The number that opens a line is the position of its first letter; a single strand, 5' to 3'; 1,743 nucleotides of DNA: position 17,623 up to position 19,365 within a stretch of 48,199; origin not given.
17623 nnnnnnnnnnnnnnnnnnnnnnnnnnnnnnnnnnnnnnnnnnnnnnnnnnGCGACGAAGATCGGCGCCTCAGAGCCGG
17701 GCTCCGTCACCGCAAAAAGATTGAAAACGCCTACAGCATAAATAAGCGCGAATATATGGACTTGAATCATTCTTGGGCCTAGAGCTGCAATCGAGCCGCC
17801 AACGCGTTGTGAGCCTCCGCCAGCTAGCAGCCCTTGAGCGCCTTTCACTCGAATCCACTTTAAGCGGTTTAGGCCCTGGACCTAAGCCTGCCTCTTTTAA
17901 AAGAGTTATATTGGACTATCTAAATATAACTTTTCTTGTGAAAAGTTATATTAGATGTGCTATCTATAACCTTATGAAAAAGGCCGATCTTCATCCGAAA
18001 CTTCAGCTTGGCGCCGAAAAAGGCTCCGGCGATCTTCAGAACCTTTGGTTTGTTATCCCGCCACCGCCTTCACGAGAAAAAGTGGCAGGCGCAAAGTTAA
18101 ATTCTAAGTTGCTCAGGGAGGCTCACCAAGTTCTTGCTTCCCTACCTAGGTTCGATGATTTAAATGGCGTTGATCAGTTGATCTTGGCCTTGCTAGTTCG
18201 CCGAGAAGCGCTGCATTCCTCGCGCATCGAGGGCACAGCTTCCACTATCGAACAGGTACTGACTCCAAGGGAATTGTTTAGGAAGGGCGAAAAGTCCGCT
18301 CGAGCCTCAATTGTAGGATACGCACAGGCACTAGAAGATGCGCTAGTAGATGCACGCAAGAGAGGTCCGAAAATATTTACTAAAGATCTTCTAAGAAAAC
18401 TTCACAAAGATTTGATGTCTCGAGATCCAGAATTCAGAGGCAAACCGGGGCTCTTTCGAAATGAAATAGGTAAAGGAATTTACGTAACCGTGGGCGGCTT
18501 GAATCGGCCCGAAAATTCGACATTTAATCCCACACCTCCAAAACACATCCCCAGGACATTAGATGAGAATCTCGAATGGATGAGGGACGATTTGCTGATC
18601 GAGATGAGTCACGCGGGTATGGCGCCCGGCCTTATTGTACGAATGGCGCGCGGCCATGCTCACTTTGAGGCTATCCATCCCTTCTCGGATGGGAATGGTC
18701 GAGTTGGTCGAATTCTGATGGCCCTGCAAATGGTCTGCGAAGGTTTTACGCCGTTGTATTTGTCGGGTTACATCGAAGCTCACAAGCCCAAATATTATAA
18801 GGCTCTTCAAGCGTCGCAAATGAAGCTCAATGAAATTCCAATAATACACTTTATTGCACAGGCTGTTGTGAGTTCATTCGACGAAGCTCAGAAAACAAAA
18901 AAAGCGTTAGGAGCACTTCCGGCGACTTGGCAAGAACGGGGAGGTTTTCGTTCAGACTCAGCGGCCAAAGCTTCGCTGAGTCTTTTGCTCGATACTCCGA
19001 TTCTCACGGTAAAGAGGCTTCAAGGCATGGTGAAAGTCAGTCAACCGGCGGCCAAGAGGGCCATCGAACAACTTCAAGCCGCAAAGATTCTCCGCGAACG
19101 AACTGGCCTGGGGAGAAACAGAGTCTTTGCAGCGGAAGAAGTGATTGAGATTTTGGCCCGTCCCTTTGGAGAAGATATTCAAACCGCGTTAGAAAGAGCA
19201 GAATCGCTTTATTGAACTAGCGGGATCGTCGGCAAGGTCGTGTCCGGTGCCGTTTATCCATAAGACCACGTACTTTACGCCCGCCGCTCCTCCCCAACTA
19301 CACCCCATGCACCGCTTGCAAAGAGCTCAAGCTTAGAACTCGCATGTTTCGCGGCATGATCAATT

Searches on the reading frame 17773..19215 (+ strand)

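Call 13: search_protein_families(library=pfam, proteins=[window:17773-19215:+], max_evalue=0.01)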
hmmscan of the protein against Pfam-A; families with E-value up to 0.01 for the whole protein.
window:17773-19215:+ (480 aa): 2 families
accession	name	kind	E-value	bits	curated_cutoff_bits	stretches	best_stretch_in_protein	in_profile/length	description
PF02661.23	Fic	-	5.7e-16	59.6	24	1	202-319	2-92/93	Fic/DOC family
PF13784.11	Fic_N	-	5e-11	42.9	26.7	1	112-191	2-81/82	Fic/DOC family N-terminal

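Call 67: search_protein_families(library=padloc, proteins=[window:17773-19215:+], max_evalue=0.001)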
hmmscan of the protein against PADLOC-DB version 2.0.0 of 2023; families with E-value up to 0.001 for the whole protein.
window:17773-19215:+ (480 aa): 8 families
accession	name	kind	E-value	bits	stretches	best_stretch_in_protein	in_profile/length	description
PDLC03963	SoFic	-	4.3e-66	221.7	1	104-463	20-360/361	-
PDLC04840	PDC-S04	-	1.2e-16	59.1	1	141-350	11-201/227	-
PDLC04836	PDC-S04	-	3.4e-16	57.2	1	290-351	157-215/244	-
PDLC04839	PDC-S04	-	1e-14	52.7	1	270-365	107-202/205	-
PDLC04837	PDC-S04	-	2.3e-14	51.2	1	289-363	152-222/234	-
PDLC04966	PDC-S24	-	1.4e-06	25.4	1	298-355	314-375/497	-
PDLC04838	PDC-S04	-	5.1e-06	24.4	1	255-325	100-167/209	-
PDLC04370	PDC-M05A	-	0.00038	18.4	1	392-456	12-75/194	-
